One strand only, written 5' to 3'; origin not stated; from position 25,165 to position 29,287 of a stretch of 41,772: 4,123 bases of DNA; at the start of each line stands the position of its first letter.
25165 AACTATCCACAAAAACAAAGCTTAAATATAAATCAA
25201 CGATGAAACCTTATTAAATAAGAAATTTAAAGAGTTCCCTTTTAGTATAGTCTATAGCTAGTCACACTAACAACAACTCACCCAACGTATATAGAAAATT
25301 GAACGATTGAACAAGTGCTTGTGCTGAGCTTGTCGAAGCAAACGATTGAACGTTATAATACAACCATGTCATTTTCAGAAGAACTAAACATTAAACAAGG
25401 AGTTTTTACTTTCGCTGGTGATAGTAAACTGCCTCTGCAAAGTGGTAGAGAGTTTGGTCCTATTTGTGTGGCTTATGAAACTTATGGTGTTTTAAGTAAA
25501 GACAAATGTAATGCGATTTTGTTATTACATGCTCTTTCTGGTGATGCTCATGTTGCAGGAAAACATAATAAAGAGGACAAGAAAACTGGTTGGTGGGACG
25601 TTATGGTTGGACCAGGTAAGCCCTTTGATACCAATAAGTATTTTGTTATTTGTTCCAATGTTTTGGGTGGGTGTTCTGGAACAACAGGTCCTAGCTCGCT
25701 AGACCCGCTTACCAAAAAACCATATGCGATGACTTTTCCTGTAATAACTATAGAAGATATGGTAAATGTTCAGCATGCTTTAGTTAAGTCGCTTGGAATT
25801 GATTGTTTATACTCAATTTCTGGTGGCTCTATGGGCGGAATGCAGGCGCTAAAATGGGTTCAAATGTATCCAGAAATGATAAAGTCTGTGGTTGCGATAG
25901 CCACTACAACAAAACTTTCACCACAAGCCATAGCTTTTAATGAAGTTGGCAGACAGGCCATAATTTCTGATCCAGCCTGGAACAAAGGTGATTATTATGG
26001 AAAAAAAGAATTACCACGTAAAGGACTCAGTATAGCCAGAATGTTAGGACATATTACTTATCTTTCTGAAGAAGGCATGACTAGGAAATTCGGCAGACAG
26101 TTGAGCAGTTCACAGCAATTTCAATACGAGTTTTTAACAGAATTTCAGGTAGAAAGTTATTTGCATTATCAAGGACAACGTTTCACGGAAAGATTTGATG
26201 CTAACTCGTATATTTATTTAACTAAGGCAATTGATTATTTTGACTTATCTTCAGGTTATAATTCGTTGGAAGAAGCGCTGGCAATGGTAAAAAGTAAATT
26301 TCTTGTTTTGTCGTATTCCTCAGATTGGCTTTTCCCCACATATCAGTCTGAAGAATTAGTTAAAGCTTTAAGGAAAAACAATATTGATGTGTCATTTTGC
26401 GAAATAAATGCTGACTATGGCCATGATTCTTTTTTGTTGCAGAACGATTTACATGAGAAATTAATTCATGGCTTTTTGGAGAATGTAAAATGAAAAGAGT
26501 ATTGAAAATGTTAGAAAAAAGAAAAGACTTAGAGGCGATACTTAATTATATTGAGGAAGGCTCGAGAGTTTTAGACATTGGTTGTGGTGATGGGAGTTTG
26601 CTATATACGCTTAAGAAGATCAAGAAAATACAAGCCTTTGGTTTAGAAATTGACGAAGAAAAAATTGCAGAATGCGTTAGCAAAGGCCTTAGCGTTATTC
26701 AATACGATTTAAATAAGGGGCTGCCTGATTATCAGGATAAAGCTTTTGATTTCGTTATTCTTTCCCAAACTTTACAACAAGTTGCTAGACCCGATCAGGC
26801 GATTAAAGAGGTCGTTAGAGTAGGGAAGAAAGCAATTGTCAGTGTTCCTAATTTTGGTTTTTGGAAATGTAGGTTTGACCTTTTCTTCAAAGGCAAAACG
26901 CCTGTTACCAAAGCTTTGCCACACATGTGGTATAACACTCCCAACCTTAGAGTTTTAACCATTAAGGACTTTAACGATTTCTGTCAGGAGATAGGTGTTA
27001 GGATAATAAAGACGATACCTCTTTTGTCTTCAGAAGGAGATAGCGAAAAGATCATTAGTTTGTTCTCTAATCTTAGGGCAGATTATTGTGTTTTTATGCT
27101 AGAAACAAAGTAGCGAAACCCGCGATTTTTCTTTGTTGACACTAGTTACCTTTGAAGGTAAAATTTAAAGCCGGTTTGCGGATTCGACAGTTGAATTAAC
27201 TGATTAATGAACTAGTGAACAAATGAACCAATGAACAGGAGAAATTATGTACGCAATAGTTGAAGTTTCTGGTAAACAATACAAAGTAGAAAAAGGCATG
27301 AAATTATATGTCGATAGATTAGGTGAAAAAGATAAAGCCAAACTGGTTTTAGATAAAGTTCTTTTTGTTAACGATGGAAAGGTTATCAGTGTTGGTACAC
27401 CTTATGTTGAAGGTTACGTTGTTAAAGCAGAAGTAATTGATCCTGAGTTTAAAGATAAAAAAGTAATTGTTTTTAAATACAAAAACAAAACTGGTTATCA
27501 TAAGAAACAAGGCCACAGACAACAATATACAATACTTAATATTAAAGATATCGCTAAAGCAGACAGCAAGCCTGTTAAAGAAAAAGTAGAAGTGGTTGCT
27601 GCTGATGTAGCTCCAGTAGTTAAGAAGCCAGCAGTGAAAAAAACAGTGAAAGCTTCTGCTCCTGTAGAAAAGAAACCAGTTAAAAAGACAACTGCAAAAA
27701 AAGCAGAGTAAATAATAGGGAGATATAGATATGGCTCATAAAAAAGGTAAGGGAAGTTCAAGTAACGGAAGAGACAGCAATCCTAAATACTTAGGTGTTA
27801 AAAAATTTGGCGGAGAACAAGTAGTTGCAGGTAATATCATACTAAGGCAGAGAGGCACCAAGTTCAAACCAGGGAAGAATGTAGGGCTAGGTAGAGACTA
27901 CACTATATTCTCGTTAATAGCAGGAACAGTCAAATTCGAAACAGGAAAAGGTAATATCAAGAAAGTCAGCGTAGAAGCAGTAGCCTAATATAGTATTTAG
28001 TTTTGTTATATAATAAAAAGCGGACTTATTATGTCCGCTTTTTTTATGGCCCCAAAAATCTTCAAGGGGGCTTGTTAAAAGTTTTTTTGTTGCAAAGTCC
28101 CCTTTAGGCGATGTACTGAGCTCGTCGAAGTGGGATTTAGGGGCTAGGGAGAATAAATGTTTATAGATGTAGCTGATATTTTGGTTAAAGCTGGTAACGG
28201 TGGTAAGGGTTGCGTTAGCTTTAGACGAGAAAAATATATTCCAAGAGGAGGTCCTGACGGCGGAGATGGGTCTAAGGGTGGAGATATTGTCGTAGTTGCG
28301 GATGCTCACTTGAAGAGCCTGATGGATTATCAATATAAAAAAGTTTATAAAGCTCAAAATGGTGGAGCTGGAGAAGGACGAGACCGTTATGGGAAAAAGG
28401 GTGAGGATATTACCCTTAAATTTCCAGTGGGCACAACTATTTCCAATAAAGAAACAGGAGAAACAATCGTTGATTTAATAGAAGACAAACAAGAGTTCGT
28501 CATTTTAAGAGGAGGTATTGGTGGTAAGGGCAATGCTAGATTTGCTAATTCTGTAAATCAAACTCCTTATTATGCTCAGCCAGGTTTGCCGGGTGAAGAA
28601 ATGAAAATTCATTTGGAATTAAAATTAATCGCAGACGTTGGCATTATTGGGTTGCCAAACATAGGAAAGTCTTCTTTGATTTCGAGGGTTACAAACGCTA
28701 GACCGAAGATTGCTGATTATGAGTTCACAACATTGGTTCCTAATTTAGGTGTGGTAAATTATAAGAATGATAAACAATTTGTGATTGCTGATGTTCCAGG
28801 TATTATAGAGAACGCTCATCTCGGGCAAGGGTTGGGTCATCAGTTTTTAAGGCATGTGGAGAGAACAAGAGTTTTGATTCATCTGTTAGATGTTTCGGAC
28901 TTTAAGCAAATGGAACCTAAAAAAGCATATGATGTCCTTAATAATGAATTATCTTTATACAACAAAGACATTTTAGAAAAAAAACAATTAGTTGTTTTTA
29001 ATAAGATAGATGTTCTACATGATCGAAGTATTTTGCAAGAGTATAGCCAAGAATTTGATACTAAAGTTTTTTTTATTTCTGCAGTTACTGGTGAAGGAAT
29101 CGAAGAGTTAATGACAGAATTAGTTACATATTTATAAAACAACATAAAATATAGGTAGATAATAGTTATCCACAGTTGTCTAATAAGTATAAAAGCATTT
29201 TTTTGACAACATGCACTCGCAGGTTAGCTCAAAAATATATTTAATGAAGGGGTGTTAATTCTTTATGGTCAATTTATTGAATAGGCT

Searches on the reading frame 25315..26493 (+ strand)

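Call 65: search_protein_families(library=pfam, proteins=[window:25315-26493:+], max_evalue=0.0001)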
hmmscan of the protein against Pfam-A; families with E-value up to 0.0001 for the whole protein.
window:25315-26493:+ (392 aa): 2 families
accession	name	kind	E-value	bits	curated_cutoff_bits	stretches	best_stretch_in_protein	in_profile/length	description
PF00561.26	Abhydrolase_1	-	4.3e-22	79.4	25.8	1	66-374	1-242/245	alpha/beta hydrolase fold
PF12146.15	Hydrolase_4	-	5.1e-05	23.1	27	0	168-205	80-117/239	Serine aminopeptidase, S33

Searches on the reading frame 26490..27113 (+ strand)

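Call 65: search_protein_families(library=pfam, proteins=[window:26490-27113:+], max_evalue=0.0001)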
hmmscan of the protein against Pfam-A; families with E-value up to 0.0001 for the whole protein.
window:26490-27113:+ (207 aa): 6 families
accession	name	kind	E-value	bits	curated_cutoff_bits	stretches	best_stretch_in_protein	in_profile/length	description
PF07021.18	MetW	-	5.8e-72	241.8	21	1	11-204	1-193/193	Methionine biosynthesis protein MetW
PF13847.12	Methyltransf_31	-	7.3e-14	52.1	27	1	22-115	2-104/145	Methyltransferase domain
PF08241.18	Methyltransf_11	-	1.7e-12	48.3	21.2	1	28-114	1-89/95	Methyltransferase domain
PF13649.12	Methyltransf_25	-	1.2e-10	42.4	27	1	27-113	1-94/97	Methyltransferase domain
PF13489.12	Methyltransf_23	-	8.5e-10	39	27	1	12-173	11-162/164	Methyltransferase domain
PF08242.18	Methyltransf_12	-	1.3e-07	32.7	30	1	28-111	1-91/98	Methyltransferase domain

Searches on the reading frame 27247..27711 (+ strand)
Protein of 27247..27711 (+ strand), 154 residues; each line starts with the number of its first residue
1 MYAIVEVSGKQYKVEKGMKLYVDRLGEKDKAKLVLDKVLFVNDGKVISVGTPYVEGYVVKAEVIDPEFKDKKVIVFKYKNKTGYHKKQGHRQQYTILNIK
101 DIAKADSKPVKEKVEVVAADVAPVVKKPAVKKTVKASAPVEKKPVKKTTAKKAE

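Call 65: search_protein_families(library=pfam, proteins=[window:27247-27711:+], max_evalue=0.0001)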
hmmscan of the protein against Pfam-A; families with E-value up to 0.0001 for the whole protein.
window:27247-27711:+ (154 aa): 1 family
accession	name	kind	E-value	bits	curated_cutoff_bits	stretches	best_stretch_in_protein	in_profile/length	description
PF00829.26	Ribosomal_L21p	-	1.5e-33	115.4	27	1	1-102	1-99/99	Ribosomal prokaryotic L21 protein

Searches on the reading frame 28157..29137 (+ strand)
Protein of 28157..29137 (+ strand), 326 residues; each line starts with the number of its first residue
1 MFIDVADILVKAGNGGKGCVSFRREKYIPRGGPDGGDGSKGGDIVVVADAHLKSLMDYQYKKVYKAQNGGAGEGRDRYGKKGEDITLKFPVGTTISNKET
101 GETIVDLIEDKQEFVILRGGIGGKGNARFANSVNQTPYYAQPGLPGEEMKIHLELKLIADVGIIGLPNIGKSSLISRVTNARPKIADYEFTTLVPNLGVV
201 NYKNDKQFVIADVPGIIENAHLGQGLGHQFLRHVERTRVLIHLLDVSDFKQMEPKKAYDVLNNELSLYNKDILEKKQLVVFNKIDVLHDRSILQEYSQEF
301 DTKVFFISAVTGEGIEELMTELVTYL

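Call 65: search_protein_families(library=pfam, proteins=[window:28157-29137:+], max_evalue=0.0001)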
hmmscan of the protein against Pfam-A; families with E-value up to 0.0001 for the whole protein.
window:28157-29137:+ (326 aa): 4 families
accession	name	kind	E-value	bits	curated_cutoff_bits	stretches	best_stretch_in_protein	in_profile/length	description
PF01018.28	GTP1_OBG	-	3.5e-59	199.3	27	1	3-157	1-155/155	GTP1/OBG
PF01926.29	MMR_HSR1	-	6.3e-26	91.1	21.9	1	160-283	1-113/113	50S ribosome-binding GTPase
PF02421.24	FeoB_N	-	2.7e-12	46.9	27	1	161-321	3-155/156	Ferrous iron transport protein B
PF03193.22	RsgA_GTPase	-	8.3e-05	22.9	30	0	276-322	55-104/174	RsgA GTPase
